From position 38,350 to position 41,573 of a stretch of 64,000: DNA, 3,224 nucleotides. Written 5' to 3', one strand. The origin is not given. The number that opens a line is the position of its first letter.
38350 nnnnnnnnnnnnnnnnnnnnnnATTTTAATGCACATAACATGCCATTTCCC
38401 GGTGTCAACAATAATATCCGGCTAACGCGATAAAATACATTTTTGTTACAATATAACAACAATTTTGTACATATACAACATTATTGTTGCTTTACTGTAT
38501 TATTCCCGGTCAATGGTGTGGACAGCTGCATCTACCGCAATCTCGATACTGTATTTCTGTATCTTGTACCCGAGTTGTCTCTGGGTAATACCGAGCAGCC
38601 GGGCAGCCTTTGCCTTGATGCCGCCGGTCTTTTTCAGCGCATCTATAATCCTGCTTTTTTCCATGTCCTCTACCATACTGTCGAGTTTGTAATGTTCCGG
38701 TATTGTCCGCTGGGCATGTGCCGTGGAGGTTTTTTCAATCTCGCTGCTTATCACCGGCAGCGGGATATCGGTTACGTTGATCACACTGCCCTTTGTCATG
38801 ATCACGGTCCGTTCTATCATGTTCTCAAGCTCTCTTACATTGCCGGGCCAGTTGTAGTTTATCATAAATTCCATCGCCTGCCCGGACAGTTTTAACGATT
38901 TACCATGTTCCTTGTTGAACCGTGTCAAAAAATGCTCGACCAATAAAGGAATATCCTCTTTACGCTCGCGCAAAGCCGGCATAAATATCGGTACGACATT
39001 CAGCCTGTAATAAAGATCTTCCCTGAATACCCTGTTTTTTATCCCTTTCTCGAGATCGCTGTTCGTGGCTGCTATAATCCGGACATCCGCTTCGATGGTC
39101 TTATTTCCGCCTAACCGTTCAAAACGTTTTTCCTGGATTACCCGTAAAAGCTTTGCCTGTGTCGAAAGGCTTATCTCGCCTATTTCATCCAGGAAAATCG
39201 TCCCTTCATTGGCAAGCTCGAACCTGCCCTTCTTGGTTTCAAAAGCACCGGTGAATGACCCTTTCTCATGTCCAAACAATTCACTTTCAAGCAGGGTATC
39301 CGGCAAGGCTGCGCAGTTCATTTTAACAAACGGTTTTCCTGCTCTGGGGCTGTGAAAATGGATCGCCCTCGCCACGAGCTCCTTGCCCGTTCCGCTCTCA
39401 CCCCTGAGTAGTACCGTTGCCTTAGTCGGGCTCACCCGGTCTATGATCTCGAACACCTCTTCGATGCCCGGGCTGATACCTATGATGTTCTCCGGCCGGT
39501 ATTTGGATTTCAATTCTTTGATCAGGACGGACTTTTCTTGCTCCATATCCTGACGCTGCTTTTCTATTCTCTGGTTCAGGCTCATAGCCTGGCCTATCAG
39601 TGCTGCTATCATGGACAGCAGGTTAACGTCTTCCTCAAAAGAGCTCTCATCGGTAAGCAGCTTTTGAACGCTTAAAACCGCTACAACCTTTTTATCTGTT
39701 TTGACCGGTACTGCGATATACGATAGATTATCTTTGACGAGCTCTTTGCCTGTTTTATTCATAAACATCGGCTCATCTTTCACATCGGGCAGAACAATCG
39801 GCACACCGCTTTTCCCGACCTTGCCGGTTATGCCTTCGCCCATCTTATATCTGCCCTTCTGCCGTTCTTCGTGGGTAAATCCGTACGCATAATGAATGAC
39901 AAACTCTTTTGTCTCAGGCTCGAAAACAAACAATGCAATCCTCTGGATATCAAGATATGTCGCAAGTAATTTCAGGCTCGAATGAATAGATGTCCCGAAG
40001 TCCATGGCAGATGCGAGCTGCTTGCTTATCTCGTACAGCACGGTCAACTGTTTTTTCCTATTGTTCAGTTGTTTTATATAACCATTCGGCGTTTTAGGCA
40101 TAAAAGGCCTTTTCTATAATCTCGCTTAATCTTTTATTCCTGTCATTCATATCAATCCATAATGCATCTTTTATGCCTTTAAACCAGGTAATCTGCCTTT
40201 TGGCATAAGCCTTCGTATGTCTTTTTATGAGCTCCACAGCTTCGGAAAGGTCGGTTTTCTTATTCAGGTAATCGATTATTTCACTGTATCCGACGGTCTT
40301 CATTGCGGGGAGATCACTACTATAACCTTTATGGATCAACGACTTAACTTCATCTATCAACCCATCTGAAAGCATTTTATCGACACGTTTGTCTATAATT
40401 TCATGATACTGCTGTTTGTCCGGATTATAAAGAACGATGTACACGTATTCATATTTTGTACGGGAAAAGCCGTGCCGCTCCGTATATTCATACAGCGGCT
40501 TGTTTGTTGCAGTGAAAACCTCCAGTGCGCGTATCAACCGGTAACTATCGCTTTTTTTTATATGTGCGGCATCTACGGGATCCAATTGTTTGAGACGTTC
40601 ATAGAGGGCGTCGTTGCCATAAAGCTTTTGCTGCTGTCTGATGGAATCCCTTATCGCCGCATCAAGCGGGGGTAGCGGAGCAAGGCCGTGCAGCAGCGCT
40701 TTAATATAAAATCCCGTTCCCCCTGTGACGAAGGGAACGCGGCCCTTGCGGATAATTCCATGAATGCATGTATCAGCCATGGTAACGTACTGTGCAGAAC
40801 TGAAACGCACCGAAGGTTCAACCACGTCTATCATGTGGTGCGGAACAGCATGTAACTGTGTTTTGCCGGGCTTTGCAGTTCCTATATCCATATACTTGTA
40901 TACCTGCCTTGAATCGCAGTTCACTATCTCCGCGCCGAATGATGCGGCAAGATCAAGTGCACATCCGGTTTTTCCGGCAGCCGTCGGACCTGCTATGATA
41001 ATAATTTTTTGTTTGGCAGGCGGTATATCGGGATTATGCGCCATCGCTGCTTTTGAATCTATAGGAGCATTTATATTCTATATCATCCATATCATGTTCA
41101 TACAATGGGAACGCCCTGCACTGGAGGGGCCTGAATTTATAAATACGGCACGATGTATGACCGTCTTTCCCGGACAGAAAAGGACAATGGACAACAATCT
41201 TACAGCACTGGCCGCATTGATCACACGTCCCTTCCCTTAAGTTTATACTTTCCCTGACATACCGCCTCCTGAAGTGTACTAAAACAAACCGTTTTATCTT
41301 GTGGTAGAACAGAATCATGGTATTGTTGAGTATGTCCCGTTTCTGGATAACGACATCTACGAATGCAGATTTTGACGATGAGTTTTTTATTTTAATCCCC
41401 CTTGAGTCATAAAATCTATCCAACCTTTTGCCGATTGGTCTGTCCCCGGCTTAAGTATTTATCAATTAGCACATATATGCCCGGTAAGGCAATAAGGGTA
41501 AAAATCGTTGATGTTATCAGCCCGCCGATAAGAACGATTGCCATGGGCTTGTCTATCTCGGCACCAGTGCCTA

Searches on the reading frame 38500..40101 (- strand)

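Call 36: search_protein_families(library=pfam, proteins=[window:38500-40101:-], max_evalue=0.0001)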
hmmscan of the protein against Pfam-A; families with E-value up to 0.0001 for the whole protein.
window:38500-40101:- (533 aa): 9 families
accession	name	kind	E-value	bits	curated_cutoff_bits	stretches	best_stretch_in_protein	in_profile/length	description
PF00158.32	Sigma54_activat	-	2.8e-72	242.3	20.2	1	206-372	1-167/168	Sigma-54 interaction domain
PF25601.1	AAA_lid_14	-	8.1e-30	102.9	27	1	378-458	1-82/87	AAA+ ATPase lid domain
PF14532.12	Sigma54_activ_2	-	1.6e-16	61.2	25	1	207-377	1-138/138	Sigma-54 interaction domain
PF02954.25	HTH_8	-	7.4e-15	54.8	22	1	477-517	2-42/42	Bacterial regulatory protein, Fis family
PF01590.32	GAF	-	1.4e-10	42.3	22.4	1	40-172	7-132/133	GAF domain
PF13185.12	GAF_2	-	3.2e-10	40.8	28.6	1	50-173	18-135/136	GAF domain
PF07728.20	AAA_5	-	2.6e-08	34.4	22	1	230-348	2-123/139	AAA domain (dynein-related subfamily)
PF00004.35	AAA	-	1.1e-07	32.8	21.2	1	230-348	1-110/131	ATPase family associated with various cellular activities (AAA)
PF01078.27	Mg_chelatase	-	9.1e-05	22.4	20.3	0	285-347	93-157/207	Magnesium chelatase, subunit ChlI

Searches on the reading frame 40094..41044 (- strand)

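Call 36: search_protein_families(library=pfam, proteins=[window:40094-41044:-], max_evalue=0.0001)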
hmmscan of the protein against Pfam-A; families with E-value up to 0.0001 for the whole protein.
window:40094-41044:- (316 aa): 2 families
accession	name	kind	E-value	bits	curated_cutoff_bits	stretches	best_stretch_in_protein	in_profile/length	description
PF01715.23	IPPT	-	1.1e-83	281.1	23.6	1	47-289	1-241/243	IPP transferase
PF01745.22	IPT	-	4.1e-09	36.7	20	1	13-66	2-55/233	Isopentenyl transferase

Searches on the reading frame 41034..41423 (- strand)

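Call 36: search_protein_families(library=pfam, proteins=[window:41034-41423:-], max_evalue=0.0001)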
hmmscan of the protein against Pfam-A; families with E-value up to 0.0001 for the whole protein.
window:41034-41423:- (129 aa): 1 family
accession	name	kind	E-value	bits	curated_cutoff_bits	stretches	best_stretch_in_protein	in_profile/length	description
PF03692.20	CxxCxxCC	-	7e-05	23.9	23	1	79-119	45-84/85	Putative zinc- or iron-chelating domain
